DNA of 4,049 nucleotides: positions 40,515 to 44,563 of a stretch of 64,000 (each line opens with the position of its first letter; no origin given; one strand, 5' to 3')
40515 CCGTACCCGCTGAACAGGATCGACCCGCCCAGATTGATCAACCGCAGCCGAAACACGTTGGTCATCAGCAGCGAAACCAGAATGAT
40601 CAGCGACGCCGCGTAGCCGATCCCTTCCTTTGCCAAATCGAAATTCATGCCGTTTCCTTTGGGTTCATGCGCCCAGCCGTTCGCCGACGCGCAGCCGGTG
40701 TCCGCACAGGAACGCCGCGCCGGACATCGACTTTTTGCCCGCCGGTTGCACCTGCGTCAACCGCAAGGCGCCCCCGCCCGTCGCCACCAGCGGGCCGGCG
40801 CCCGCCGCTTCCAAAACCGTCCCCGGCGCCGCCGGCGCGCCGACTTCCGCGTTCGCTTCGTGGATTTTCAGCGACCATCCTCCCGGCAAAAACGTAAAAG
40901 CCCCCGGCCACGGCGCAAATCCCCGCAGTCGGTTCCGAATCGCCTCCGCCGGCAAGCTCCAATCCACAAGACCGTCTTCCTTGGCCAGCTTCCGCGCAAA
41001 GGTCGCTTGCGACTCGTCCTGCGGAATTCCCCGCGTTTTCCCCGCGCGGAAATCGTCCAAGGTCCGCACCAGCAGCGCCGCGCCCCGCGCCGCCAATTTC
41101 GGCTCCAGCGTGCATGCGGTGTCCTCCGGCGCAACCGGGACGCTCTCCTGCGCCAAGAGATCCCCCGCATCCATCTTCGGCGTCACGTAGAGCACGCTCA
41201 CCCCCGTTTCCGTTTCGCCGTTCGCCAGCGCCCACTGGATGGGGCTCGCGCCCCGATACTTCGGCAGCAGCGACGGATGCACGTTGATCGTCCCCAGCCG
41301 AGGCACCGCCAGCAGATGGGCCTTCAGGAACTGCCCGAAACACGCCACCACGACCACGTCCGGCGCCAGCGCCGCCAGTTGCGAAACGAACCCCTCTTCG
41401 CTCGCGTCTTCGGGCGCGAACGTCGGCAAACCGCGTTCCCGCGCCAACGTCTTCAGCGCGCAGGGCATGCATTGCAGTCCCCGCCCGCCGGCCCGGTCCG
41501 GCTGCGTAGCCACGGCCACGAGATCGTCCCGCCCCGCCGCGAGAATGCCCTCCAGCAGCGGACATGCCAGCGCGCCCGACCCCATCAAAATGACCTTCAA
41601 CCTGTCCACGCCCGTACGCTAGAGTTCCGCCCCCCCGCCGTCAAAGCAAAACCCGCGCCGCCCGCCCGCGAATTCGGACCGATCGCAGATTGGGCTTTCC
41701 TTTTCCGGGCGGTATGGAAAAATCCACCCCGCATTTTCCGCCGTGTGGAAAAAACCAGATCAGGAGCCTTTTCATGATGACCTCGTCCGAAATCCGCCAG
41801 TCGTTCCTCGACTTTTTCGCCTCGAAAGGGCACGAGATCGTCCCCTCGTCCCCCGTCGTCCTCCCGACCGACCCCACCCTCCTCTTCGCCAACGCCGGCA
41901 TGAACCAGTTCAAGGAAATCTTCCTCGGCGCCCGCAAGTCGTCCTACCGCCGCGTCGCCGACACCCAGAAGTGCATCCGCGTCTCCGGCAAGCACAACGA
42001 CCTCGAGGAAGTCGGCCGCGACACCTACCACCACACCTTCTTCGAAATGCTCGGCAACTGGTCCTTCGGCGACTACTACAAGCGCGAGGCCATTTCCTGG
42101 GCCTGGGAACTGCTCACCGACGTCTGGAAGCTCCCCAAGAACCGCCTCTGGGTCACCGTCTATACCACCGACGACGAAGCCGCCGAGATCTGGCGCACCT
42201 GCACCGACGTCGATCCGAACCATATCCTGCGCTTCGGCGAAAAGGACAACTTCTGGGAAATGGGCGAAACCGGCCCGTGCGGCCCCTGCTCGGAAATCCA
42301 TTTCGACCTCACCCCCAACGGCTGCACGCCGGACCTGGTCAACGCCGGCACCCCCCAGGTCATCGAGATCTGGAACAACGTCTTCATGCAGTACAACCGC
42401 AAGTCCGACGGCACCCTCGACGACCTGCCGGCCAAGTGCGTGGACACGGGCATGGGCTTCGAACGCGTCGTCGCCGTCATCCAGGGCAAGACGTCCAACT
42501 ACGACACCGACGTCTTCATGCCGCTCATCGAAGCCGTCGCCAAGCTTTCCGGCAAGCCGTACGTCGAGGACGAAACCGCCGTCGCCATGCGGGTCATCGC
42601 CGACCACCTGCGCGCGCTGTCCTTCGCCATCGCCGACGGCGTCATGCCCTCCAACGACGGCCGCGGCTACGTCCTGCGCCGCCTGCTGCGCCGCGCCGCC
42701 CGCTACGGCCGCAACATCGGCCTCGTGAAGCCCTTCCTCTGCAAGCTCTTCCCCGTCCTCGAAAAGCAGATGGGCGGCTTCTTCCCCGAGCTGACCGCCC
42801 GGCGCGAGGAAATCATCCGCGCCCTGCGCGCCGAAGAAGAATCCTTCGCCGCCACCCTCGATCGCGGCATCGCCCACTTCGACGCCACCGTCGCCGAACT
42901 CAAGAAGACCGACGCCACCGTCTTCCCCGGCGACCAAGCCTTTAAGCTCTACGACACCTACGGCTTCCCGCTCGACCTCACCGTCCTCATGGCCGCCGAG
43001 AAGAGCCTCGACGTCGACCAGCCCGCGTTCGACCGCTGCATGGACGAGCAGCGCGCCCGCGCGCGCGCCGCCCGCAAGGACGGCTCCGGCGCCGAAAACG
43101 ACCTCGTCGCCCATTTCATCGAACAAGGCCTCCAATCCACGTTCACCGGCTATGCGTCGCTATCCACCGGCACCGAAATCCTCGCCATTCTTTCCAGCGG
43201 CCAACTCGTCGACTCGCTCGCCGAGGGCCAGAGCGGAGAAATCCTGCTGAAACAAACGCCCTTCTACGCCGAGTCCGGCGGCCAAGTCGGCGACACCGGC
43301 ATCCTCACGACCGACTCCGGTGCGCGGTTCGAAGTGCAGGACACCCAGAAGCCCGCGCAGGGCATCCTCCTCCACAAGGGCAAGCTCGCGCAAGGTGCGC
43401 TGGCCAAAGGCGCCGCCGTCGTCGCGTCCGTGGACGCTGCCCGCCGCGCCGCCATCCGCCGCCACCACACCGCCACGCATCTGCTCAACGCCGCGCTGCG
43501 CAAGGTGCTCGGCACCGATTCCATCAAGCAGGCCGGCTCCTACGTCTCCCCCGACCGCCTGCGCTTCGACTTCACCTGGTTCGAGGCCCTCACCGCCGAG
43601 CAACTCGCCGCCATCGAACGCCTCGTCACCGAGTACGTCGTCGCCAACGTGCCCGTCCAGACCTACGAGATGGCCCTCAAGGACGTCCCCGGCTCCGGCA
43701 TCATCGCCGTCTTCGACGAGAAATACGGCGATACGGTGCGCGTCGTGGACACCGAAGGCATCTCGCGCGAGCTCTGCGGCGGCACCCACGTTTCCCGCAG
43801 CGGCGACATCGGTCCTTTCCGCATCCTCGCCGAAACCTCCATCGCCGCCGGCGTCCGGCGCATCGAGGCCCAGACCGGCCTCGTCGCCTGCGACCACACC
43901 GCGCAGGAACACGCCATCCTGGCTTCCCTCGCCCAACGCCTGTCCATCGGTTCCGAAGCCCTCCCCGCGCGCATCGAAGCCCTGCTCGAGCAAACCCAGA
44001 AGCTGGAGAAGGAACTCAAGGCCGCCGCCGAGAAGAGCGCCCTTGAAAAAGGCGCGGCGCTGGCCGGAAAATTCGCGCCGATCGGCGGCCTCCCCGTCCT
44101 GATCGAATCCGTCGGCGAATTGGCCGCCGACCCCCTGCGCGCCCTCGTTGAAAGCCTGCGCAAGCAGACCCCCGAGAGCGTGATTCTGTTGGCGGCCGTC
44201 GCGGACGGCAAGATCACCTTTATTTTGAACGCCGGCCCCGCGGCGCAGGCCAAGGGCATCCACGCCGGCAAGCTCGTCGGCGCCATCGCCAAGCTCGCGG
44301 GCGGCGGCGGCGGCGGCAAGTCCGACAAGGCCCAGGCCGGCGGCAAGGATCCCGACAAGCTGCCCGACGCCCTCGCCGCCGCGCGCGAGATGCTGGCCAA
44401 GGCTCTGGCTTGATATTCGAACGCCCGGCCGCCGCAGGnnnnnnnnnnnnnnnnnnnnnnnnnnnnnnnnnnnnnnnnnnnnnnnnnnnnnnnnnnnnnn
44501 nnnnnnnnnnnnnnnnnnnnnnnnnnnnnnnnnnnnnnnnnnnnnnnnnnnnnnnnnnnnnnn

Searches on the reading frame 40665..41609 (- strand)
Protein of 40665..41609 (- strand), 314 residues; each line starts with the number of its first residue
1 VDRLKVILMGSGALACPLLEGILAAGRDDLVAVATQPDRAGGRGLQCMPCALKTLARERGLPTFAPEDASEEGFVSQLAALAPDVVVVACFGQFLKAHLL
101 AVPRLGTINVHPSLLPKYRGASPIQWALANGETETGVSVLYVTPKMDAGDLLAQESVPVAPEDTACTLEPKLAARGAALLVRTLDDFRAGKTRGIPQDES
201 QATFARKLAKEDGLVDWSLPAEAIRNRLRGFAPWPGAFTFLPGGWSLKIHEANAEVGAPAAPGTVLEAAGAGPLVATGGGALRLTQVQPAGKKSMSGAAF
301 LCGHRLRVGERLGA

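Call 77: search_protein_families(library=pfam, proteins=[window:40665-41609:-], max_evalue=0.0001)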
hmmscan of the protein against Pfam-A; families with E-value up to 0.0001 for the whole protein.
window:40665-41609:- (314 aa): 2 families
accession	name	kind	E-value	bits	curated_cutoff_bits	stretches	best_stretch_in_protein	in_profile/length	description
PF00551.24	Formyl_trans_N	-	7.4e-40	137.1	26.1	1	6-184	5-181/181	Formyl transferase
PF02911.23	Formyl_trans_C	-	6.8e-26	90.8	21.1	1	207-305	1-100/100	Formyl transferase, C-terminal domain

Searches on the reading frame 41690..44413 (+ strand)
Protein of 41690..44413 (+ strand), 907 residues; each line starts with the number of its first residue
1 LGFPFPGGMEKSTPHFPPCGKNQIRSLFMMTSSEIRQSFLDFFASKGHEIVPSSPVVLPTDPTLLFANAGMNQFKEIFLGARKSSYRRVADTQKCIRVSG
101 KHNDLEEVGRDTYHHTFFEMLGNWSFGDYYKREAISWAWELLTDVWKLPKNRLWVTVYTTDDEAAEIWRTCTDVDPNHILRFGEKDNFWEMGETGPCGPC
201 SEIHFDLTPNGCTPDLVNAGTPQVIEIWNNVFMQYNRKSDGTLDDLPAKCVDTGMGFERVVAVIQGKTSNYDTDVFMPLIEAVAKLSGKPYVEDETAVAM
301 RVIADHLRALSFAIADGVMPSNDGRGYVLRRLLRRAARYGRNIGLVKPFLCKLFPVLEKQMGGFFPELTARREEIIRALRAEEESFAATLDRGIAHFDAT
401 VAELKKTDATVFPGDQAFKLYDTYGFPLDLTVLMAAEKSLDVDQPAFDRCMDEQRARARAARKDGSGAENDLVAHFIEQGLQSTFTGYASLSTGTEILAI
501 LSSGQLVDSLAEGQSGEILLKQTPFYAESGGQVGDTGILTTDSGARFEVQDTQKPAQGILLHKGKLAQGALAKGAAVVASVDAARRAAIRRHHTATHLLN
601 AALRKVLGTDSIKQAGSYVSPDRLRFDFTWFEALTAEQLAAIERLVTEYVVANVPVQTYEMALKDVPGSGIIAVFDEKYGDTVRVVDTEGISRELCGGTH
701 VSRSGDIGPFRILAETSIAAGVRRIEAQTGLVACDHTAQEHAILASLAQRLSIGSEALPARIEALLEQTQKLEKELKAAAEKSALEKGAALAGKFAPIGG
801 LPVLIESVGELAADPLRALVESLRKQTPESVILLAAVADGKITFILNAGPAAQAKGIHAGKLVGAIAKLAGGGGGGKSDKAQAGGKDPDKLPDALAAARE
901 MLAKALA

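Call 77: search_protein_families(library=pfam, proteins=[window:41690-44413:+], max_evalue=0.0001)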
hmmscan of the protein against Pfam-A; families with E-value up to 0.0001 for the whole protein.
window:41690-44413:+ (907 aa): 3 families
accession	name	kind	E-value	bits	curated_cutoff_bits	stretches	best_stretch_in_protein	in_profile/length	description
PF01411.24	tRNA-synt_2c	-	2.2e-215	716.8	30.3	1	34-584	1-551/552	tRNA synthetases class II (A)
PF07973.19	tRNA_SAD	-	2e-15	56.9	24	1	683-726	1-44/44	Threonyl and Alanyl tRNA synthetase second additional domain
PF02272.25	DHHA1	-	4e-15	56.6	25.9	1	802-903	3-101/102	DHHA1 domain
